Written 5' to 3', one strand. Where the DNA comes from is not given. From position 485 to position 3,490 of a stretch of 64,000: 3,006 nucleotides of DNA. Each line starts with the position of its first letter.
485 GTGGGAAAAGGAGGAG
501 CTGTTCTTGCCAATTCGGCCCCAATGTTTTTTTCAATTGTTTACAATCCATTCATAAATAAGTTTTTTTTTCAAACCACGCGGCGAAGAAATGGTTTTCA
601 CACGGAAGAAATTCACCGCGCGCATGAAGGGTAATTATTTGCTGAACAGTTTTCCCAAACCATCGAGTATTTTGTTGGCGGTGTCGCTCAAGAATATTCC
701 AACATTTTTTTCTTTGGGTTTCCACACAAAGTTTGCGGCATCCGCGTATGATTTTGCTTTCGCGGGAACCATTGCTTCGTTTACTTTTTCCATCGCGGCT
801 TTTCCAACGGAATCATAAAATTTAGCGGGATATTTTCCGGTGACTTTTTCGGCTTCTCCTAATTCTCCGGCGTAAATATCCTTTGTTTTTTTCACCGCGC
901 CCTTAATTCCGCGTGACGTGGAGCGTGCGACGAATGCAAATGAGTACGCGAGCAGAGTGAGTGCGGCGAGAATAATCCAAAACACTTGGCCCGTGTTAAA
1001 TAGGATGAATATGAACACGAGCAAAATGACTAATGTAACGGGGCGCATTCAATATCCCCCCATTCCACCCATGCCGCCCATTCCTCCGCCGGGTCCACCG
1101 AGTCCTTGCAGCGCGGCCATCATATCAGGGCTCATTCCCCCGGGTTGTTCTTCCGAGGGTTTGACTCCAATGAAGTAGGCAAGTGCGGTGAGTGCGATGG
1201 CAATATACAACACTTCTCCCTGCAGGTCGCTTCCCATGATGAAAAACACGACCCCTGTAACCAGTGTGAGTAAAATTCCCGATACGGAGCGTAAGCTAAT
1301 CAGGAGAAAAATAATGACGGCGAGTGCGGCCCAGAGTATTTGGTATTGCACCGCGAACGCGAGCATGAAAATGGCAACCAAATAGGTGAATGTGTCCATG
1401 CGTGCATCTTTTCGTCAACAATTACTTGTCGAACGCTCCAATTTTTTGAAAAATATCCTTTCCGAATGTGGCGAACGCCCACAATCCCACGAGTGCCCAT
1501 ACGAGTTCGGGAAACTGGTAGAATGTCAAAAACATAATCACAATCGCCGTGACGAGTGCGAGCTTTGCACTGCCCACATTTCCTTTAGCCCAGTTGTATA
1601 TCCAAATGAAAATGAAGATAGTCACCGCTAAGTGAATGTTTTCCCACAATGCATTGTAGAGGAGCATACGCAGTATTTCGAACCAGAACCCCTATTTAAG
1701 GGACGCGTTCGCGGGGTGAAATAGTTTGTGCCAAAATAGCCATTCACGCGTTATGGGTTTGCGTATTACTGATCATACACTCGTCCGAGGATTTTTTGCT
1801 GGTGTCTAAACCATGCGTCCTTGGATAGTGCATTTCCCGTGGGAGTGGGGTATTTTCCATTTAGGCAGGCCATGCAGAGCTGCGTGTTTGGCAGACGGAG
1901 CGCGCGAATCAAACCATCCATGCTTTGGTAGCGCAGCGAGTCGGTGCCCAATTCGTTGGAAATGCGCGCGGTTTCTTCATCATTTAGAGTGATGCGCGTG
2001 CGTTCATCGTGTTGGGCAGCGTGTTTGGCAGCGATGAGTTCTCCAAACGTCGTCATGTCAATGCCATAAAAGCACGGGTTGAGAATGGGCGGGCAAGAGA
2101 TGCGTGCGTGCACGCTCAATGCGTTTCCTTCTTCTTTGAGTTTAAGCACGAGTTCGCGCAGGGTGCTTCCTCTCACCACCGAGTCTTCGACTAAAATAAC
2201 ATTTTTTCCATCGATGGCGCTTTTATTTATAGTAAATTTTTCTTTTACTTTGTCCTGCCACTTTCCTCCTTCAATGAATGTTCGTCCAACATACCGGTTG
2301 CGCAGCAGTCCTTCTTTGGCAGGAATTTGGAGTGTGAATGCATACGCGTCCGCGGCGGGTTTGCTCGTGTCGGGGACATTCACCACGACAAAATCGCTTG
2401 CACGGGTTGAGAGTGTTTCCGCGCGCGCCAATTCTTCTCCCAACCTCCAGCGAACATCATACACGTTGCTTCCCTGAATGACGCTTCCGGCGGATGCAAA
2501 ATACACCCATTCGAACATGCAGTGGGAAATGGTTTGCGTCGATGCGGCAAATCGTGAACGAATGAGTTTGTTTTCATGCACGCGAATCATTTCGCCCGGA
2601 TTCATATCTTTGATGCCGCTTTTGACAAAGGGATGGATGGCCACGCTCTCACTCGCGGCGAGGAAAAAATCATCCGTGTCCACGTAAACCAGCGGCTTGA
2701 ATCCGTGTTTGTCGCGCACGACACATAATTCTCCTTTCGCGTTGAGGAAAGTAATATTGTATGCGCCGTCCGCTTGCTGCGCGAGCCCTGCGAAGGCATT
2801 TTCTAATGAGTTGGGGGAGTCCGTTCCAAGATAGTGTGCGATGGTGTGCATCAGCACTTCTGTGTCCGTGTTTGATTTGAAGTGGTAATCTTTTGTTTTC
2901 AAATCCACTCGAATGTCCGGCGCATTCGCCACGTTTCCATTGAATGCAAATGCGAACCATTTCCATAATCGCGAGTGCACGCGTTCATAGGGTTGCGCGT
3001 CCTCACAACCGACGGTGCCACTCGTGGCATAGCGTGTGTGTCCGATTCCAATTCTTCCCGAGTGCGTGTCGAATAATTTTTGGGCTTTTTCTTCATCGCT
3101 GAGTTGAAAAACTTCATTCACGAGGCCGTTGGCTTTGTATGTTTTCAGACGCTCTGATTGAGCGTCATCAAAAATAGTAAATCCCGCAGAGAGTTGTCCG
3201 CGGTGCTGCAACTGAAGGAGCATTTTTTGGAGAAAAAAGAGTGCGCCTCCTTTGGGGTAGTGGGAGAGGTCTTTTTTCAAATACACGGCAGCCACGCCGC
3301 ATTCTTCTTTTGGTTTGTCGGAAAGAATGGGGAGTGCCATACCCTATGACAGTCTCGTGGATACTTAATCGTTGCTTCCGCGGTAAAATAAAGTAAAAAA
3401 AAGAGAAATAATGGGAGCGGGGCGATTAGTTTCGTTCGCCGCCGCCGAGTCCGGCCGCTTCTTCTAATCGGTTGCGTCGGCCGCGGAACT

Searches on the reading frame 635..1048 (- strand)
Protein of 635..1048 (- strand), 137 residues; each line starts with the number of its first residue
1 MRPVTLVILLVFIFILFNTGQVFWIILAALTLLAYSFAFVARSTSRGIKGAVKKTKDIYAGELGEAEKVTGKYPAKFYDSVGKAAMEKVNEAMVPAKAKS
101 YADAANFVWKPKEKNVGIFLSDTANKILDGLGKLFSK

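Call 23: search_protein_families(library=pfam, proteins=[window:635-1048:-], max_evalue=0.01)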
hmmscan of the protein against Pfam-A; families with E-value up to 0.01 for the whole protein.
window:635-1048:- (137 aa): 0 families

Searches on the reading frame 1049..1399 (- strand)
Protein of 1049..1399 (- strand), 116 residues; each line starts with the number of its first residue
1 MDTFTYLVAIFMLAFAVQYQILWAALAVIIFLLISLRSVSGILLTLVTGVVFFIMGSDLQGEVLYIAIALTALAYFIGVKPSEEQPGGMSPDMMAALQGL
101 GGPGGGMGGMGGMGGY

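Call 23: search_protein_families(library=pfam, proteins=[window:1049-1399:-], max_evalue=0.01)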
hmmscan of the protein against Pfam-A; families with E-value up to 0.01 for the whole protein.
window:1049-1399:- (116 aa): 1 family
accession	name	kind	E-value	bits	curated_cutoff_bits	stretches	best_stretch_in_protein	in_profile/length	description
PF13398.12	Peptidase_M50B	-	0.00077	19.6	26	1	6-74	82-150/201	Peptidase M50B-like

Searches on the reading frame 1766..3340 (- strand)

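Call 23: search_protein_families(library=pfam, proteins=[window:1766-3340:-], max_evalue=0.01)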
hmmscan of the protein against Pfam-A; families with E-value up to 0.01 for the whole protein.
window:1766-3340:- (524 aa): 4 families
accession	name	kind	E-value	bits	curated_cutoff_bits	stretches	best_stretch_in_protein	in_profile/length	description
PF13522.11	GATase_6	-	3e-20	73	27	1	93-231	8-130/130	Glutamine amidotransferase domain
PF13537.11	GATase_7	-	4.6e-17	62.6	25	1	114-236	12-122/123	Glutamine amidotransferase domain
PF13230.11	GATase_4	-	7.8e-06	25.5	23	1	97-209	73-185/272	Glutamine amidotransferases class-II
PF00156.33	Pribosyltran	-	9.6e-05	22.2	26.3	1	313-412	27-120/158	Phosphoribosyl transferase domain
